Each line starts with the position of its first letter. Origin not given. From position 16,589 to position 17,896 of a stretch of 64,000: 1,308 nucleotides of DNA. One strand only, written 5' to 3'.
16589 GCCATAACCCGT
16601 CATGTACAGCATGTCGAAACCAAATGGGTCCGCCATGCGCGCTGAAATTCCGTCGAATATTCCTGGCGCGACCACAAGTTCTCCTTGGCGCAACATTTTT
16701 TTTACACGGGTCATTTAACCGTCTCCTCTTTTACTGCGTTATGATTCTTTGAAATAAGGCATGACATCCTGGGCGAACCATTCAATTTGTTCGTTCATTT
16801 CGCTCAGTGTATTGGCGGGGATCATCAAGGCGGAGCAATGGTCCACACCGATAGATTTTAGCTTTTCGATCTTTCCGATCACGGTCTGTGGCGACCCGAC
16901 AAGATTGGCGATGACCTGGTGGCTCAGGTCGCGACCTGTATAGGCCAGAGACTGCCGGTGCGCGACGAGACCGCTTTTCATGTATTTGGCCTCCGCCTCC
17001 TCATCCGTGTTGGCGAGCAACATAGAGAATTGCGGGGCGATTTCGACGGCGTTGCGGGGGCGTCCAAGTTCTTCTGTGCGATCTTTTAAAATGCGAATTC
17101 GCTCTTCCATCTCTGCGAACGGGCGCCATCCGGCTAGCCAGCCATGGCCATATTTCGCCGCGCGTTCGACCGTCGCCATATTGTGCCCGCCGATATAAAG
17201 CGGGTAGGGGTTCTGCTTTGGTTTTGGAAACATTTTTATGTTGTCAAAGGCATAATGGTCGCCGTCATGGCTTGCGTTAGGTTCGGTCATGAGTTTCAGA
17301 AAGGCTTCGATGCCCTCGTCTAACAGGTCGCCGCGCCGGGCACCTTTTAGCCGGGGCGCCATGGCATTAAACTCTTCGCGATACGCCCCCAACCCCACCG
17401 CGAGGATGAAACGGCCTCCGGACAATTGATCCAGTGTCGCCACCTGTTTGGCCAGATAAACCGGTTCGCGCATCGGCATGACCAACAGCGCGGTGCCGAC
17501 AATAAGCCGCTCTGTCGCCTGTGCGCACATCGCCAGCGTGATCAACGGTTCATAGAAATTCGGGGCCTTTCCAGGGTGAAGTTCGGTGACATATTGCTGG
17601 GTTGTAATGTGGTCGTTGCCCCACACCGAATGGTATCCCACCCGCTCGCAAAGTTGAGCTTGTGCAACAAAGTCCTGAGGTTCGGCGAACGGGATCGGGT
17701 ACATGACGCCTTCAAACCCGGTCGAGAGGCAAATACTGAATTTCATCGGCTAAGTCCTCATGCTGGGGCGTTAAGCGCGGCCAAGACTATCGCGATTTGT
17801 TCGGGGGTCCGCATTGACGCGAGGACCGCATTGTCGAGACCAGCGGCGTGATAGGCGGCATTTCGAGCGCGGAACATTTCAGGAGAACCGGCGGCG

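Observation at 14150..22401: Uncharacterised 8 kb operon: Mo-hydroxylase L-M-S, two LLM oxidoreductases, an ICL/PEP-mutase lyase, a double-hotdog thioesterase and an SDR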

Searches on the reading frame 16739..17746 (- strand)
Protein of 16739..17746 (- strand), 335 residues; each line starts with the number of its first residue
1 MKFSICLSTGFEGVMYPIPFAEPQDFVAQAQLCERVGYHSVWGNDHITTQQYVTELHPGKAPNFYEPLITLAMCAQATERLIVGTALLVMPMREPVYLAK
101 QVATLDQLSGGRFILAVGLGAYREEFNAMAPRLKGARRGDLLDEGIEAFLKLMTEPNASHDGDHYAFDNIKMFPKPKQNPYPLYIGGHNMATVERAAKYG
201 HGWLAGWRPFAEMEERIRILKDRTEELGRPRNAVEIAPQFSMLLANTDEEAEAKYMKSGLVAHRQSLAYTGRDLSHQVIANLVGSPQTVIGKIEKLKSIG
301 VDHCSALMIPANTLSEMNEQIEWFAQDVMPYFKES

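Call 5: search_protein_families(library=pfam, proteins=[window:16739-17746:-])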
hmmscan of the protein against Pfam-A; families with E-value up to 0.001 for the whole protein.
window:16739-17746:- (335 aa): 1 family
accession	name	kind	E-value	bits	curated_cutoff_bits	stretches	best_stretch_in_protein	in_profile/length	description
PF00296.26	Bac_luciferase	-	3.7e-56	191.2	27.9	1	1-303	1-314/314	Luciferase-like monooxygenase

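Call 6: search_protein_families(library=ncbifam, proteins=[window:16739-17746:-])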
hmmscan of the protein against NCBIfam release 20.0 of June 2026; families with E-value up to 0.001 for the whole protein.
window:16739-17746:- (335 aa): 33 families (the best 25 are shown)
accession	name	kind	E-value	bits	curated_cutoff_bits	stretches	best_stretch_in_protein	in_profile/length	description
TIGR03619.1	F420_Rv2161c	subfamily_domain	4.2e-59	200.1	166.9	1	29-252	3-224/247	TIGR03619 family F420-dependent LLM class oxidoreductase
TIGR03560.1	F420_Rv1855c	subfamily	1.3e-33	116.8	231.4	1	24-235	13-223/227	TIGR03560 family F420-dependent LLM class oxidoreductase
TIGR03571.1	lucif_BA3436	subfamily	5.6e-33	114.5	303.9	1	25-268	32-264/304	TIGR03571 family LLM class oxidoreductase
TIGR04021.1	LLM_DMSO2_sfnG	equivalog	9.5e-24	84.4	382.95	1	65-254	61-248/350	dimethylsulfone monooxygenase SfnG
TIGR03854.1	F420_MSMEG_3544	hypoth_equivalog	7.4e-23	81.3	295.6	1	65-229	41-203/290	TIGR03854 family LLM class F420-dependent oxidoreductase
TIGR03621.1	F420_MSMEG_2516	subfamily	2.6e-22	79.3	213.15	1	22-198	12-168/295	TIGR03621 family F420-dependent LLM class oxidoreductase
TIGR03858.1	LLM_2I7G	subfamily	1.5e-19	70.2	462.25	1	66-331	57-335/337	Atu2307/SP_0267 family LLM class monooxygenase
TIGR03565.1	alk_sulf_monoox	equivalog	1.4e-18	67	518.2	1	66-251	54-236/346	FMNH2-dependent alkanesulfonate monooxygenase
TIGR03860.1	FMN_nitrolo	subfamily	2.3e-18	66.2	279.7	2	157-269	185-298/422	NtaA/DmoA family FMN-dependent monooxygenase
TIGR03557.1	F420_G6P_family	subfamily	4.4e-18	65.5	210.4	1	22-205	11-187/316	TIGR03557 family F420-dependent LLM class oxidoreductase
NF002619.0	PRK02271.1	equivalog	5e-18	65.5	276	1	63-253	38-224/329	5,10-methylenetetrahydromethanopterin reductase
NF052254.1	luciferase_Alph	exception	6.1e-18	65.1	600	1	27-217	25-204/354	luciferase subunit alpha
TIGR04020.1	seco_metab_LLM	subfamily_domain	6.4e-18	65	244.45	1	64-251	50-238/341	MupA/Atu3671 family FMN-dependent luciferase-like monooxygenase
TIGR04465.1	ArgArg_F420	equivalog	1.4e-17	63.8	470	1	25-207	61-236/364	F420-dependent hydroxymycolic acid dehydrogenase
TIGR03555.1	F420_mer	equivalog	3e-17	63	348.7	1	21-251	9-221/325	5,10-methylenetetrahydromethanopterin reductase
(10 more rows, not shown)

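Call 26: find_related_loci(query=A3, collection=genome_contigs, flank=10000)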
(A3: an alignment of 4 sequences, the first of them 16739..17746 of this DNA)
Query A3 (335 aa) in genome_contigs; peptide patterns used: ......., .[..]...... (x = any residue, [..] = any of these).
334 stretches matched a pattern; 122 encode a relative of the query (tblastn E <= 1e-3); the best 80 are kept; 80 distinct loci.
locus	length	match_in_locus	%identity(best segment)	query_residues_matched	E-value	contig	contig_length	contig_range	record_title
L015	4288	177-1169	88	1-331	0e+0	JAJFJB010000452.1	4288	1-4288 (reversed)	MAG: Alphaproteobacteria bacterium isolate OFTM273 OFTM273_451, whole genome shotgun sequence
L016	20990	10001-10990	88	1-330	0e+0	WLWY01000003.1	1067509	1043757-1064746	MAG: Alphaproteobacteria bacterium isolate MH-Pat-all_autometa_1-15 scf7180000017319.1067509, whole genome shotgun seque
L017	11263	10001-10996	87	1-332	0e+0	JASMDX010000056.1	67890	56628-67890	MAG: Alphaproteobacteria bacterium isolate ETNP3_MAG_51 c_000001378884, whole genome shotgun sequence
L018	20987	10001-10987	87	1-329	0e+0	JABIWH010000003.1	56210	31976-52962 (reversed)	MAG: Rhodospirillaceae bacterium isolate SI072_bin90 k141_3411138, whole genome shotgun sequence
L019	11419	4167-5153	88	1-329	0e+0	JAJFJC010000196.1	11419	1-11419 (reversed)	MAG: Alphaproteobacteria bacterium isolate OFTM82 OFTM82_195, whole genome shotgun sequence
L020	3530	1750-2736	83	1-329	0e+0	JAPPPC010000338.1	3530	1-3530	MAG: Rhodospirillaceae bacterium isolate SB9157_S6_bin_13 NODE_6735_length_3530_cov_7.72978, whole genome shotgun sequen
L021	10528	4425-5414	80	1-330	0e+0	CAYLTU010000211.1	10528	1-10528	MAG TPA_asm: uncultured Rhodospirillaceae bacterium isolate SRP308112_co1_145 genome assembly, contig: NODE_11825_length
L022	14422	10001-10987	82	1-329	0e+0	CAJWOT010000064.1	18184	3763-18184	MAG TPA_asm: uncultured Rhodospirillaceae bacterium isolate ERR599097_bin.110_MetaBAT_v2.12.1_MAG genome assembly, conti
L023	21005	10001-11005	78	1-335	0e+0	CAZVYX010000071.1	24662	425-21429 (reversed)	MAG TPA_asm: uncultured Rhodospirillaceae bacterium isolate SRP200020_co2_21 genome assembly, contig: NODE_2314_length_2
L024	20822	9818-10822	77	1-335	0e+0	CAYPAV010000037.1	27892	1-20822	MAG TPA_asm: uncultured Rhodospirillaceae bacterium isolate SRP200020_co5_212 genome assembly, contig: NODE_2561_length_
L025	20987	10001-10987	75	1-329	8e-174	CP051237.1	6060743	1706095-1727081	MAG: Pararhizobium sp. isolate ih9 chromosome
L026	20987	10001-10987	75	1-329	2e-173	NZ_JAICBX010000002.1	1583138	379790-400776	Flavimaribacter sediminis strain WL0058 NODE_2_length_1583138_cov_38.105322, whole genome shotgun sequence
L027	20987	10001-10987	75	1-329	7e-173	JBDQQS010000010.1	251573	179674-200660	Hoeflea sp. CAU 1731 contig10, whole genome shotgun sequence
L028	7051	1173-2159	75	1-329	5e-173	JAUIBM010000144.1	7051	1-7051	MAG: Alphaproteobacteria bacterium isolate 6_bin.35 NODE_10697_length_7051_cov_0.727036, whole genome shotgun sequence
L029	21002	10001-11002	72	1-334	1e-168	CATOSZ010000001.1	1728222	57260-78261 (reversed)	MAG: uncultured Alphaproteobacteria bacterium isolate 1311e4a2-7c2e-4e7e-97fd-c775e7e276f9 genome assembly, contig: cont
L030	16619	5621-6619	68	1-332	2e-159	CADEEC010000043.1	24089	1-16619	MAG: uncultured Rhizobiales bacterium isolate Rhizobiales sp. RBC088 genome assembly, contig: MAG088_43, whole genome sh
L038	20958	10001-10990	67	1-329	2e-154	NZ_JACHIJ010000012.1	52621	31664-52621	Afipia massiliensis strain DSM 17498 Ga0415284_12, whole genome shotgun sequence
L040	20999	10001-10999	65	1-332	7e-153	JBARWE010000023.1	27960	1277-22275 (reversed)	MAG: Xanthobacteraceae bacterium isolate MFD12187_ilm_asm_bin3 k127_469, whole genome shotgun sequence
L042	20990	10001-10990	66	1-329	7e-153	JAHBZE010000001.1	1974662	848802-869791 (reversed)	MAG: Xanthobacteraceae bacterium isolate ACE_PRO35 PRO35_1, whole genome shotgun sequence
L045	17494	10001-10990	65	1-330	3e-152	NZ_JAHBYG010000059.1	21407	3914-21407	MAG: Ferrovibrio sp. isolate ACE_PRO18 PRO18_59, whole genome shotgun sequence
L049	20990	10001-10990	66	1-329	4e-150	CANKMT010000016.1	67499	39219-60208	MAG: Betaproteobacteria bacterium isolate TH-Jun18-184 genome assembly, contig: TH-Jun18-C663, whole genome shotgun sequ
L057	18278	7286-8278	64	1-330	4e-148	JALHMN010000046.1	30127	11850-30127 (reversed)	MAG: bacterium isolate Bin_33_3 c_000000006740, whole genome shotgun sequence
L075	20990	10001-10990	63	1-329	7e-145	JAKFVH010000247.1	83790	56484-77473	MAG: Reyranella sp. isolate D3_Bin_12 D3_0000088, whole genome shotgun sequence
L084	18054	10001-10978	63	1-325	5e-143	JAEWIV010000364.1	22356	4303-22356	MAG: Proteobacteria bacterium isolate OH_PBrB_125 k127_260419, whole genome shotgun sequence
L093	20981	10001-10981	61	1-326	3e-140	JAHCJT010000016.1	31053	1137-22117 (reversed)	MAG: Alphaproteobacteria bacterium isolate TGS_PRO8 PRO8_16, whole genome shotgun sequence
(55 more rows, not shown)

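Call 30: search_protein_families(library=pfam, proteins=[L040:493-2001:+, L084:14551-15792:+, L049:5022-6716:+, L075:19712-20641:+, L093:15884-16759:-, L057:14002-16431:-, L045:12826-14745:+, L042:14742-15794:+, L030:6589-7254:+, L038:2-793:+], max_evalue=0.00001)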
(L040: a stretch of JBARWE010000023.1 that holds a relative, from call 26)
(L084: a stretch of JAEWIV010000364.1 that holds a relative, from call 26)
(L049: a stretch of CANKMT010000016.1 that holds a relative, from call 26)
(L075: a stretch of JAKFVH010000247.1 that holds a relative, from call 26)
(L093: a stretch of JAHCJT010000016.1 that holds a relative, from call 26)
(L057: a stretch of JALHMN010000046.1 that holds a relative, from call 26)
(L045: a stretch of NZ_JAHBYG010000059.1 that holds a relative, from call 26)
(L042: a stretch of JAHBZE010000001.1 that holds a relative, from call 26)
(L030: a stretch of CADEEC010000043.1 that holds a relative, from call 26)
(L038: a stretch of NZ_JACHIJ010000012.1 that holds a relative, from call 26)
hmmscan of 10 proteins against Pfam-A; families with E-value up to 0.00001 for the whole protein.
L040:493-2001:+ (502 aa): 1 family
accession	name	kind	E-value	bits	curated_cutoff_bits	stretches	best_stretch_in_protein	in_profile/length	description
PF00291.31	PALP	-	1.2e-70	238.6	35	1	161-466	1-294/295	Pyridoxal-phosphate dependent enzyme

L084:14551-15792:+ (413 aa): 0 families

L049:5022-6716:+ (564 aa): 1 family
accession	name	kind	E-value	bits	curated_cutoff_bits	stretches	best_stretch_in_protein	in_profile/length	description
PF01970.21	TctA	-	1.4e-150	502.1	28.9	1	86-503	1-421/423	Tripartite tricarboxylate transporter TctA family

L075:19712-20641:+ (309 aa): 3 families
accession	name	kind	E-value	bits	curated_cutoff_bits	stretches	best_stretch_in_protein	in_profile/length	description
PF01614.24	IclR_C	-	3.1e-35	121.7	24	1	119-283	10-174/174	Bacterial transcriptional regulator IclR C-terminal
PF09339.16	HTH_IclR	-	5.8e-13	48.8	22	1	43-93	1-51/52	IclR helix-turn-helix domain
PF12802.13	MarR_2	-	6.7e-06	26.6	27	0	49-92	9-52/61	MarR family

L093:15884-16759:- (291 aa): 2 families
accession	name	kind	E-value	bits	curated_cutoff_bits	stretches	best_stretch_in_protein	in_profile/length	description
PF00005.33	ABC_tran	-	1.8e-28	100.3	25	1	71-212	4-136/137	ABC transporter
PF13304.12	AAA_21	-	1.7e-10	41.9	27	0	80-108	1-39/304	AAA domain, putative AbiEii toxin, Type IV TA system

L057:14002-16431:- (809 aa): 3 families
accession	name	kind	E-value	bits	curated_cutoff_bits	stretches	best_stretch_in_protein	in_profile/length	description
PF01968.24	Hydantoinase_A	-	9.4e-87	291.4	22.9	1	319-615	1-290/291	Hydantoinase/oxoprolinase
PF05378.19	Hydant_A_N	-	5.1e-46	157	25.2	1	122-295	1-172/176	Hydantoinase/oxoprolinase N-terminal region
PF19278.4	Hydant_A_C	-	3.1e-10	40.2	21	1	634-797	15-183/193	Hydantoinase/oxoprolinase C-terminal domain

L045:12826-14745:+ (639 aa): 1 family
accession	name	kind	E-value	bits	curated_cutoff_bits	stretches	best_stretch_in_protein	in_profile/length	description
PF02538.19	Hydantoinase_B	-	4.1e-141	471.4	26.8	1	104-622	3-519/519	Hydantoinase B/oxoprolinase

L042:14742-15794:+ (350 aa): 1 family
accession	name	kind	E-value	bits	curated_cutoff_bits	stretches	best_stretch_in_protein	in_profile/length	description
PF03401.19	TctC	-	1.8e-68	231.5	27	1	81-347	2-271/274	Tripartite tricarboxylate transporter family receptor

L030:6589-7254:+ (221 aa): 1 family
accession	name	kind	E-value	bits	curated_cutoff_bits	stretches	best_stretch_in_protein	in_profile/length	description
PF01613.24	Flavin_Reduct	-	5.6e-22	78.9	27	1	38-180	4-138/153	Flavin reductase like domain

L038:2-793:+ (263 aa): 1 family
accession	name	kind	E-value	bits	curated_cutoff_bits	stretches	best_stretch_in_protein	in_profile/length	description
PF00557.29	Peptidase_M24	-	2.3e-43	148.9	23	1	47-246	2-207/208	Metallopeptidase family M24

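Call 31: search_solved_structures(query=window:16739-17746:-, max_evalue=0.00001)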
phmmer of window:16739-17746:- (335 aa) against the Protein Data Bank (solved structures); distinct sequences matched with E-value up to 0.00001: 31.
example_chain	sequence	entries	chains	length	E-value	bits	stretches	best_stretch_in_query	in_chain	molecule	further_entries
8t0u_A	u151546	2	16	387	5.7e-18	68.3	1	74-253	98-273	FMNH(2)-dependent dimethylsulfone monooxygenase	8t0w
7bip_A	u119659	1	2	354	1.4e-16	63.8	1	29-260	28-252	Luciferase-like monooxygenase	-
1brl_A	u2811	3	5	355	3.3e-16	62.5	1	66-208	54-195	BACTERIAL LUCIFERASE | Alkanal monooxygenase alpha chain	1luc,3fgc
8cbb_A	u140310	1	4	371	3.6e-16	62.4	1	30-235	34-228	Alkanal monooxygenase alpha chain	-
2b81_A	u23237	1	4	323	9.6e-16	61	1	14-205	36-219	Luciferase-like monooxygenase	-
8qpm_A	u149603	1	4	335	6e-15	58.4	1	63-250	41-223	5,10-methylenetetrahydromethanopterin reductase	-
8qpl_A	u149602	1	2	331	7.1e-15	58.2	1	63-250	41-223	5,10-methylenetetrahydromethanopterin reductase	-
8qq8_A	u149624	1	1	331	7.2e-15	58.1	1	63-250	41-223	5,10-methylenetetrahydromethanopterin reductase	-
9fp4_A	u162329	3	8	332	7.3e-15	58.1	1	25-210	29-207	F420-dependent hydroxymycolic acid dehydrogenase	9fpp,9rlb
7jv3_A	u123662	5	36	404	2.8e-12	49.6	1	77-251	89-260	Alkanesulfonate monooxygenase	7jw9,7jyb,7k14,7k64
1rhc_A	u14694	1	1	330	2.7e-11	46.4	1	22-229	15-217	F420-dependent alcohol dehydrogenase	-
3rao_A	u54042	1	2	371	5.1e-11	45.5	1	56-258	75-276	Putative Luciferase-like Monooxygenase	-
9hav_A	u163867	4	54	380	9.6e-10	41.3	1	22-251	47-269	Luciferase family protein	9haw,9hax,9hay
8k74_A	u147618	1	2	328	1.1e-09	41.1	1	29-205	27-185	Alkanal monooxygenase alpha chain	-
7oh2_A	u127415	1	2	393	1.3e-09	40.8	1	67-252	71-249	Alkanesulfonate monooxygenase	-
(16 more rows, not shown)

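Call 38: search_protein_families(library=pfam, proteins=[L038:793-2055:+, L038:11644-14040:+, L038:14056-14727:+, L038:14733-15491:+, L038:15488-16468:+, L038:16411-17085:+, L022:11000-11455:+, L022:11477-12535:+, L022:12517-13911:+, L022:2469-3971:+], max_evalue=0.00001)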
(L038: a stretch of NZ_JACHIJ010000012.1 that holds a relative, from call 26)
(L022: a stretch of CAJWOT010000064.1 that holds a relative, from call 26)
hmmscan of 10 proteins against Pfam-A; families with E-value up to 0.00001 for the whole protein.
L038:793-2055:+ (420 aa): 1 family
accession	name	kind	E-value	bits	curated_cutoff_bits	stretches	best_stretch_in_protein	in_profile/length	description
PF00291.31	PALP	-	7.3e-68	229.5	35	1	74-379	1-294/295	Pyridoxal-phosphate dependent enzyme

L038:11644-14040:+ (798 aa): 2 families
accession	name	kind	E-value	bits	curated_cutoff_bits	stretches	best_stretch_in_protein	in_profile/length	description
PF04055.27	Radical_SAM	-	9.7e-34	117.4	29.5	2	456-623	1-155/166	Radical SAM superfamily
PF19288.4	CofH_C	-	2.5e-14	53.6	27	1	643-762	3-119/125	CofH/MqnC C-terminal region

L038:14056-14727:+ (223 aa): 1 family
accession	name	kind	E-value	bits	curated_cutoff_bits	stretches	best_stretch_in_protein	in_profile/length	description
PF03807.23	F420_oxidored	-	3.1e-15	57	21.6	1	8-104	2-94/94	NADP oxidoreductase coenzyme F420-dependent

L038:14733-15491:+ (252 aa): 1 family
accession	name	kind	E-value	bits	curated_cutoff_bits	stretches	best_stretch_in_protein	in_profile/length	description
PF01996.21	F420_ligase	-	4e-75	252.5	25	1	15-230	4-218/218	F420-0:Gamma-glutamyl ligase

L038:15488-16468:+ (326 aa): 1 family
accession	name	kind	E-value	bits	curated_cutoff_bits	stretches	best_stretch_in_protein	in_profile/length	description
PF01933.23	CofD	-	2.6e-44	152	30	1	8-279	1-260/290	2-phospho-L-lactate transferase CofD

L038:16411-17085:+ (224 aa): 2 families
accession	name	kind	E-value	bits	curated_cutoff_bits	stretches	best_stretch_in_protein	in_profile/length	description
PF01983.22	CofC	-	4.1e-19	69.1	22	1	21-206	2-178/217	Guanylyl transferase CofC like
PF12804.13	NTP_transf_3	-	4.4e-09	37.1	27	1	53-165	27-140/160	MobA-like NTP transferase domain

L022:11000-11455:+ (151 aa): 1 family
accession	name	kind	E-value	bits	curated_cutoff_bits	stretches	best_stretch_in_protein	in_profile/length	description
PF00581.25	Rhodanese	-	1.9e-14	54.3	22.2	1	42-140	3-101/102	Rhodanese-like domain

L022:11477-12535:+ (352 aa): 2 families
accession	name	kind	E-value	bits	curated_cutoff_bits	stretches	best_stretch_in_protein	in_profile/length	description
PF00903.31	Glyoxalase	-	1.1e-16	61.7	20.6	1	37-165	1-121/121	Glyoxalase/Bleomycin resistance protein/Dioxygenase superfamily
PF13669.12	Glyoxalase_4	-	9.4e-06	26.3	27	0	40-132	2-87/109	Glyoxalase/Bleomycin resistance protein/Dioxygenase superfamily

L022:12517-13911:+ (464 aa): 2 families
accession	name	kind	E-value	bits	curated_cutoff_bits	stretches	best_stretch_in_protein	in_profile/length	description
PF00355.32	Rieske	-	8.7e-21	74.1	20.3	1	67-149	2-82/88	Rieske [2Fe-2S] domain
PF00848.25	Ring_hydroxyl_A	-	2.3e-13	50.9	24.9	1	215-416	8-180/208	Ring hydroxylating alpha subunit (catalytic domain)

L022:2469-3971:+ (500 aa): 2 families
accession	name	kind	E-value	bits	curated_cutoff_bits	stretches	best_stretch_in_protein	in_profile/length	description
PF01977.22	UbiD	-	1.7e-67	227.1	23.3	1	129-324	3-201/206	3-octaprenyl-4-hydroxybenzoate carboxy-lyase Rift-related domain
PF20696.2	UbiD_C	-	8.4e-24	84.4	24.2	1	339-467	6-127/127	3-octaprenyl-4-hydroxybenzoate carboxy-lyase C-terminal domain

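Call 39: search_protein_families(library=ncbifam, proteins=[L038:793-2055:+, L038:11644-14040:+, L038:14056-14727:+, L038:14733-15491:+, L038:15488-16468:+, L038:2-793:+, L038:10969-11634:+], max_evalue=1e-10)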
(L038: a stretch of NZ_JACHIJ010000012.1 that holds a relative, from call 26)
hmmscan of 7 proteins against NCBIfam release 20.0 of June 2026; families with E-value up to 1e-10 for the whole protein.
L038:793-2055:+ (420 aa): 13 families
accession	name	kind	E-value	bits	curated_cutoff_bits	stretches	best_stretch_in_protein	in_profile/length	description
NF006050.0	PRK08197.1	equivalog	5.3e-79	265.9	303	1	2-389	4-388/406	threonine synthase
NF004170.0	PRK05638.1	equivalog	6.5e-57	193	421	1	7-385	2-358/442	threonine synthase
TIGR00260.1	thrC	equivalog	2.2e-48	165.1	167.1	1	60-386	2-339/340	threonine synthase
NF004996.0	PRK06381.1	equivalog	5.5e-43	147.2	266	1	81-380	16-316/319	threonine synthase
NF005035.0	PRK06450.1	equivalog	1.4e-38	132.6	301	1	8-384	5-336/338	threonine synthase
NF006205.0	PRK08329.1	equivalog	4.8e-34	117.9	358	1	96-384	72-345/347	threonine synthase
NF040741.1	ornith_OrtB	equivalog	1.3e-20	73.3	550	1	97-258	83-248/464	2-amino-4-oxopentanoate thiolase subunit OrtB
NF006094.0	PRK08246.1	subfamily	2e-14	53.7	331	1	96-360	37-283/310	serine/threonine dehydratase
TIGR03945.1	PLP_SbnA_fam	equivalog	3.5e-13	49.3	349.95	1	97-195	23-125/304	2,3-diaminopropionate biosynthesis protein SbnA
TIGR01136.1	cysKM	subfamily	1.3e-12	47.7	344.15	0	96-182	21-111/299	cysteine synthase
TIGR03844.1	cysteate_syn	equivalog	1.8e-12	46.7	324.9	0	7-181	3-170/398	cysteate synthase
NF007989.0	PRK10717.1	equivalog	3.8e-12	45.9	387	0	79-184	13-121/334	cysteine synthase A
TIGR01139.1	cysK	equivalog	7.4e-11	41.8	350.95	0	96-181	21-110/298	cysteine synthase A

L038:11644-14040:+ (798 aa): 15 families
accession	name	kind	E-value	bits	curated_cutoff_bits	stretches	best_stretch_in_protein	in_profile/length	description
NF006687.0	PRK09234.1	equivalog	0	1148.2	1018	2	402-770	481-845/849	bifunctional FO biosynthesis protein CofGH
TIGR03551.1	F420_cofH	equivalog_domain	5.5e-169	561.5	374.1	2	414-761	2-344/345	5-amino-6-(D-ribitylamino)uracil--L-tyrosine 4-hydroxyphenyl transferase CofH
TIGR03550.1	F420_cofG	equivalog_domain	2.7e-157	523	213.35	2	41-363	1-320/322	7,8-didemethyl-8-hydroxy-5-deazariboflavin synthase CofG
NF005609.0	PRK07360.1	equivalog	7.2e-146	485.7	426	2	397-763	5-369/374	7,8-didemethyl-8-hydroxy-5-deazariboflavin synthase subunit CofH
NF004884.0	PRK06245.1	equivalog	2.7e-134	447.3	209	1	39-369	10-333/340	7,8-didemethyl-8-hydroxy-5-deazariboflavin synthase subunit CofG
TIGR00423.1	TIGR00423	subfamily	6.8e-126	419.7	260.25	2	448-760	1-308/310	CofH family radical SAM protein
TIGR03699.1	menaquin_MqnC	equivalog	4.7e-107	357.8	428.1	1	412-760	2-340/342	cyclic dehypoxanthinyl futalosine synthase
TIGR03700.1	mena_SCO4494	equivalog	8e-95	317.7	434.55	1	404-760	2-349/351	aminofutalosine synthase MqnE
NF006277.0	PRK08445.1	equivalog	3.2e-71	240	576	1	447-760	37-343/348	dehypoxanthine futalosine cyclase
NF006276.0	PRK08444.1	equivalog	1.2e-67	228.5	560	1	404-760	4-348/353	aminofutalosine synthase MqnE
NF004580.0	PRK05926.1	equivalog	4.4e-55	187.4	583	1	403-752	18-362/370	hypothetical protein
TIGR03956.1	rSAM_HydE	equivalog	1.5e-16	60.6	254.6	0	409-659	7-237/340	[FeFe] hydrogenase H-cluster radical SAM maturase HydE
TIGR00433.2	bioB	equivalog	3.3e-15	56.1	225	0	413-685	3-251/307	biotin synthase BioB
TIGR03910.1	pyrrolys_PylB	equivalog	1.3e-14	53.8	348.2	0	400-533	5-138/347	methylornithine synthase PylB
TIGR03957.1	rSAM_HmdB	equivalog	3.1e-11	43.1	320.9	0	132-285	113-258/317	5,10-methenyltetrahydromethanopterin hydrogenase cofactor biosynthesis protein HmdB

L038:14056-14727:+ (223 aa): 1 family
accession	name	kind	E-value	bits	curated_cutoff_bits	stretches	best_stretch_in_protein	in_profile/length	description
TIGR01915.1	npdG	equivalog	9.3e-57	192.5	149.8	1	8-217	3-220/220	NADPH-dependent F420 reductase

L038:14733-15491:+ (252 aa): 4 families
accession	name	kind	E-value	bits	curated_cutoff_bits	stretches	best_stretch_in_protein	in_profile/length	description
TIGR01916.1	F420_cofE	equivalog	4.3e-80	268.7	180.65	1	11-252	5-244/244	coenzyme F420-0:L-glutamate ligase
NF009809.0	PRK13293.1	equivalog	7.5e-77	258.1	274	1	10-252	6-244/253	coenzyme F420-0:L-glutamate ligase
NF009810.0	PRK13294.1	equivalog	5.2e-58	197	304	1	6-252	12-243/449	coenzyme F420-0:L-glutamate ligase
TIGR04132.1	intra_fol_E_lig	hypoth_equivalog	2.1e-19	69.9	350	1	29-229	18-201/241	putative folate metabolism gamma-glutamate ligase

L038:15488-16468:+ (326 aa): 1 family
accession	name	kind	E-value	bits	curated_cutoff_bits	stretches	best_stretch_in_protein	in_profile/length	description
TIGR01819.1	F420_cofD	equivalog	5.6e-85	285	257.45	1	8-310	1-300/301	2-phospho-L-lactate transferase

L038:2-793:+ (263 aa): 10 families
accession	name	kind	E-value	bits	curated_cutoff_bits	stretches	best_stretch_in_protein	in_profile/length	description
NF011720.0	PRK15173.1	subfamily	2.3e-40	138.7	420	1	20-251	96-330/343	peptidase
NF011173.0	PRK14575.1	equivalog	4.5e-40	137.9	850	1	20-251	159-393/406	putative peptidase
NF011174.0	PRK14576.1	subfamily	5.8e-38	130.8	487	1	20-252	158-393/405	putative endopeptidase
NF040821.1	dipep_PepQ_Arch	equivalog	4.6e-34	117.9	630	1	28-252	111-337/346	Xaa-Pro dipeptidase PepQ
NF007310.0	PRK09795.1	equivalog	7.2e-25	87.6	393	1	23-252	113-347/361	aminopeptidase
NF038259.1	ectoine_DoeA_2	exception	1.6e-18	66.6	575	1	14-255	128-378/386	ectoine hydrolase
TIGR00500.1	met_pdase_I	equivalog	5.9e-18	65.3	171.35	1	40-226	4-200/247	type I methionyl aminopeptidase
TIGR02993.1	ectoine_eutD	equivalog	1.2e-16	60.9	613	1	16-254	135-381/391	ectoine hydrolase DoeA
NF008131.0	PRK10879.1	equivalog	2.4e-12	46.4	465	0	24-251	158-415/438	Xaa-Pro aminopeptidase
NF008970.0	PRK12318.1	equivalog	5e-11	42.4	267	0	32-226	36-241/291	methionyl aminopeptidase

L038:10969-11634:+ (221 aa): 0 families
